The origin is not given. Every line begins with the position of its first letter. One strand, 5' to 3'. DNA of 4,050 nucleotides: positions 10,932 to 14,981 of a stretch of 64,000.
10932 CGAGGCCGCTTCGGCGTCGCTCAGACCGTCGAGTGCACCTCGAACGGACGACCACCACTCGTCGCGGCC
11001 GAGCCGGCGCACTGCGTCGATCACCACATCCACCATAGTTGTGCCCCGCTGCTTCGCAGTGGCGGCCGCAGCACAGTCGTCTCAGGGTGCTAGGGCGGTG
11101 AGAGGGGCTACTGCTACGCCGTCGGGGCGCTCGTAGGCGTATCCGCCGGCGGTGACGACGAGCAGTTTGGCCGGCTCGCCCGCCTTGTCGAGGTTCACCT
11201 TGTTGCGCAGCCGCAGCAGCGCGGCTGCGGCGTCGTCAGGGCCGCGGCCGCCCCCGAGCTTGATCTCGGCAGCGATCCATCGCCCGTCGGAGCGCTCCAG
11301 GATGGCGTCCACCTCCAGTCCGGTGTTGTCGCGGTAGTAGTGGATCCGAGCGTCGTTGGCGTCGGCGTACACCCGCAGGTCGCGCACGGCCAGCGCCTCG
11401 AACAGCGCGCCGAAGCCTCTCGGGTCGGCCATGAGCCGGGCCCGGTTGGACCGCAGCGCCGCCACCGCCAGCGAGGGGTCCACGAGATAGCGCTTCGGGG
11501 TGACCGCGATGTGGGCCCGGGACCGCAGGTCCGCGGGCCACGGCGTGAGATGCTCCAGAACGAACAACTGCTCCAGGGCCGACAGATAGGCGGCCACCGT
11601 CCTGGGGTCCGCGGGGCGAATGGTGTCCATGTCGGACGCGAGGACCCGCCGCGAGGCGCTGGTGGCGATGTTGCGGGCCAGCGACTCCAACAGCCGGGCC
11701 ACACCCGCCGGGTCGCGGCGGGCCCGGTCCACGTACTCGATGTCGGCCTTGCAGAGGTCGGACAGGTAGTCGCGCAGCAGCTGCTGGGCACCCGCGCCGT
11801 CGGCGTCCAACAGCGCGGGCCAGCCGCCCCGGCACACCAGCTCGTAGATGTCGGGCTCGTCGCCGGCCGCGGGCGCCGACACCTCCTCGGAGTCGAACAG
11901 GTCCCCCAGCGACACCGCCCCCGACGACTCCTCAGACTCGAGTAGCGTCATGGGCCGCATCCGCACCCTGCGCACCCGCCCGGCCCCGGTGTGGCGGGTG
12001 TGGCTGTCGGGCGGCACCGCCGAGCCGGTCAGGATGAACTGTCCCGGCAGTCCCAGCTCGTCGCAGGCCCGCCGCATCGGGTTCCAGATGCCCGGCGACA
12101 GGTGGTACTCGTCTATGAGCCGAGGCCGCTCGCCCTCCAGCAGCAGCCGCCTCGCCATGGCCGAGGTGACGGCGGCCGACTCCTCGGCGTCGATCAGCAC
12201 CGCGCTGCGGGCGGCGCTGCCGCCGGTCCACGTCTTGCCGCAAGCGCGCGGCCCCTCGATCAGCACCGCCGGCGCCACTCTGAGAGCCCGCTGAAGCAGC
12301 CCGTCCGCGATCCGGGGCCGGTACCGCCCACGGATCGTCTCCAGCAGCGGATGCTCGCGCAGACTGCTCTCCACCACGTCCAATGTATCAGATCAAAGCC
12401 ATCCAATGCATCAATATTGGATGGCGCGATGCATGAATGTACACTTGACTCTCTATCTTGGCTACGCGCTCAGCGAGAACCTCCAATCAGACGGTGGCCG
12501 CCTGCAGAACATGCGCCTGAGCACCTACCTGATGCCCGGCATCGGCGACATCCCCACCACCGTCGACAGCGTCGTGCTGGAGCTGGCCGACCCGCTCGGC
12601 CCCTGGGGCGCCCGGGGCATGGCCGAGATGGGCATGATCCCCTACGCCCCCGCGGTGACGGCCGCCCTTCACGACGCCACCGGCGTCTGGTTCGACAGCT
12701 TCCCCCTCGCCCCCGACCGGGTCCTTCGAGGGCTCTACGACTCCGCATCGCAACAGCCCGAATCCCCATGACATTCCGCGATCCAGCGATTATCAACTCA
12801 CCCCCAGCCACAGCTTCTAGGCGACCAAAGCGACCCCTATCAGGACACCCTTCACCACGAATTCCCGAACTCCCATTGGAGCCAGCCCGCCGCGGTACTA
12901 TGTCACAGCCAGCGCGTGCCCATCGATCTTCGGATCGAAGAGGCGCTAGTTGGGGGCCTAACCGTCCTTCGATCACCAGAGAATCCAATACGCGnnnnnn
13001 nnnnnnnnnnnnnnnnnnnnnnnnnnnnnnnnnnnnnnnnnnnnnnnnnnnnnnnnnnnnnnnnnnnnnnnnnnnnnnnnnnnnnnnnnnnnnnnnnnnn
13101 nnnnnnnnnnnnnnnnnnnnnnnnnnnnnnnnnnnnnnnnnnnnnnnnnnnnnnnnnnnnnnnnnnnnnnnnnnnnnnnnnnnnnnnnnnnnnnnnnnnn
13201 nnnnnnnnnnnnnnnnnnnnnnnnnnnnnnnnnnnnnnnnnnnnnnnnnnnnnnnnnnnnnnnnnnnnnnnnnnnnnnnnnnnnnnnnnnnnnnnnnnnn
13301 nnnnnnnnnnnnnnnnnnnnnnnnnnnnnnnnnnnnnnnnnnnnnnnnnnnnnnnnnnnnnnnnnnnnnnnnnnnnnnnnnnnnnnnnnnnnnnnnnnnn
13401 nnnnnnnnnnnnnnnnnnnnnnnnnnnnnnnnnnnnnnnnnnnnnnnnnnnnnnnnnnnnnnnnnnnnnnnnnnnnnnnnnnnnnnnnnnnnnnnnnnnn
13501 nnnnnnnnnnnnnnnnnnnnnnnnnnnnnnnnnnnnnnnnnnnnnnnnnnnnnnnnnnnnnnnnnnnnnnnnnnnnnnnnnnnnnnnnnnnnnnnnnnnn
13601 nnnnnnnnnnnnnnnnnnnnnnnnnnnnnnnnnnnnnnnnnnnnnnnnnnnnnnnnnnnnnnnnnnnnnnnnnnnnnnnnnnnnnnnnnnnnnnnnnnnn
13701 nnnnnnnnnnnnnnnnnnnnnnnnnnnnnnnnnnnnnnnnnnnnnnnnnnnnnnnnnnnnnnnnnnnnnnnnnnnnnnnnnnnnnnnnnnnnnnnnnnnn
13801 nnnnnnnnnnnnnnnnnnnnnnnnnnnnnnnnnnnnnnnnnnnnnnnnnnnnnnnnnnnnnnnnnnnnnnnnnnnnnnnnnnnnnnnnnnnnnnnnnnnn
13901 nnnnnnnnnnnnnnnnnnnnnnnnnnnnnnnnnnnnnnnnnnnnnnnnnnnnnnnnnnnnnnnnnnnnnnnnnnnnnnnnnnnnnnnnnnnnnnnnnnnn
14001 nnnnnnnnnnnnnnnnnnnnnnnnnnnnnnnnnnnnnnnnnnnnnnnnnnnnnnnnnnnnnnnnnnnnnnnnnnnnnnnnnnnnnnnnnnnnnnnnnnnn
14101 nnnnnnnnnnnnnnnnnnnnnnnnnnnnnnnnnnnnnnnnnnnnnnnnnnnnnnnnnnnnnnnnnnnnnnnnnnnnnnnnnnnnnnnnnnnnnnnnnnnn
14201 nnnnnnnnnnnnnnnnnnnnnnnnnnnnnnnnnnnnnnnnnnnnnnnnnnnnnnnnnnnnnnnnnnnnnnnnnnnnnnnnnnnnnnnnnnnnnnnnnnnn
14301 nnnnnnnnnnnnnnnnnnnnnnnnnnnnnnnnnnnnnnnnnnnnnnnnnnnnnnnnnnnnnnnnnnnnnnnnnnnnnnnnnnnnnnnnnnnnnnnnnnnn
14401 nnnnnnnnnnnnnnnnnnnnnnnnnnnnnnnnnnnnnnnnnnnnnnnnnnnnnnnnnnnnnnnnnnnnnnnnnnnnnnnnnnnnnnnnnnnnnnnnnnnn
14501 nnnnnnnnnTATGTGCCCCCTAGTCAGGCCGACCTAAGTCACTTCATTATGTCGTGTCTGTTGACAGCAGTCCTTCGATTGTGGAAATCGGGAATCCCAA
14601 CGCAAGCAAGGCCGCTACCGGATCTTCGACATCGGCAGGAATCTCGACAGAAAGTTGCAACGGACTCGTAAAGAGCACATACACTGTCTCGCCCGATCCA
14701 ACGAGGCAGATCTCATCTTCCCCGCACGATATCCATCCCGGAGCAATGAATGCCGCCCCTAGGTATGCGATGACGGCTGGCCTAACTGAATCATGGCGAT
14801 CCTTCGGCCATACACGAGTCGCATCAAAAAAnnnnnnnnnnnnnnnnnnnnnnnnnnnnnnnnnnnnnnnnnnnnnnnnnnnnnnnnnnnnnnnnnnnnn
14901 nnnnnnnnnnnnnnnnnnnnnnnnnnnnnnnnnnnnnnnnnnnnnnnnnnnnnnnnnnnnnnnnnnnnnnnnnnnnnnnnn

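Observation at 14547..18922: TerY-P-type triad (vWA-PP2C-Ser/Thr kinase) in a receptor-like, membrane-anchored variant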

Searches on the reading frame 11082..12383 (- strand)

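Call 3: search_protein_families(library=pfam, proteins=[window:11082-12383:-], max_evalue=0.01)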
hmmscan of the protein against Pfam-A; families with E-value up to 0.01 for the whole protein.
window:11082-12383:- (433 aa): 2 families
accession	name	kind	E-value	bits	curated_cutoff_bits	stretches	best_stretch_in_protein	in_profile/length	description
PF13635.12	DUF4143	-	2.3e-32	112.4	28.1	1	214-376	3-159/160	Domain of unknown function (DUF4143)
PF13173.12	AAA_14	-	2.3e-09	37.8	27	1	38-149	3-127/129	AAA domain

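Call 4: search_protein_families(library=padloc, proteins=[window:11082-12383:-], max_evalue=0.01)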
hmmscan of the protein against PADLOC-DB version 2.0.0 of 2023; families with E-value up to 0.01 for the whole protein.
window:11082-12383:- (433 aa): 6 families
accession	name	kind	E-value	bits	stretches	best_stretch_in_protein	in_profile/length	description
PDLC04790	PDC-S01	-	1.3e-61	206.6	1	20-431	10-417/422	-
PDLC04789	PDC-S01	-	3.6e-19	67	1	26-376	6-340/375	-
PDLC04787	PDC-S01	-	7.1e-11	39.6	1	178-315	173-309/412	-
PDLC04791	PDC-S01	-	1.2e-08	32.1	1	261-380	240-355/395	-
PDLC04786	PDC-S01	-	0.00027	17.8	0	295-376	305-386/439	-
PDLC04792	PDC-S01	-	0.00034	17.3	1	323-390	335-398/452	-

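Call 5: search_protein_families(library=ncbifam, proteins=[window:11082-12383:-], max_evalue=0.1)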
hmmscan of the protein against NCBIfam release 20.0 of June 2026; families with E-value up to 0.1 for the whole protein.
window:11082-12383:- (433 aa): 0 families

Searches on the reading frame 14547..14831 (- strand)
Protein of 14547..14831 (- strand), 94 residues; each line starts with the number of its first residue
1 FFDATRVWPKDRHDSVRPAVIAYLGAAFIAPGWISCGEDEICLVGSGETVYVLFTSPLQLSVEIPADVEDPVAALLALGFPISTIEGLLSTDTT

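Call 39: search_protein_families(library=pfam, proteins=[window:14547-14831:-], max_evalue=0.01)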
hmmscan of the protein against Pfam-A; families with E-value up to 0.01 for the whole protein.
window:14547-14831:- (94 aa): 0 families
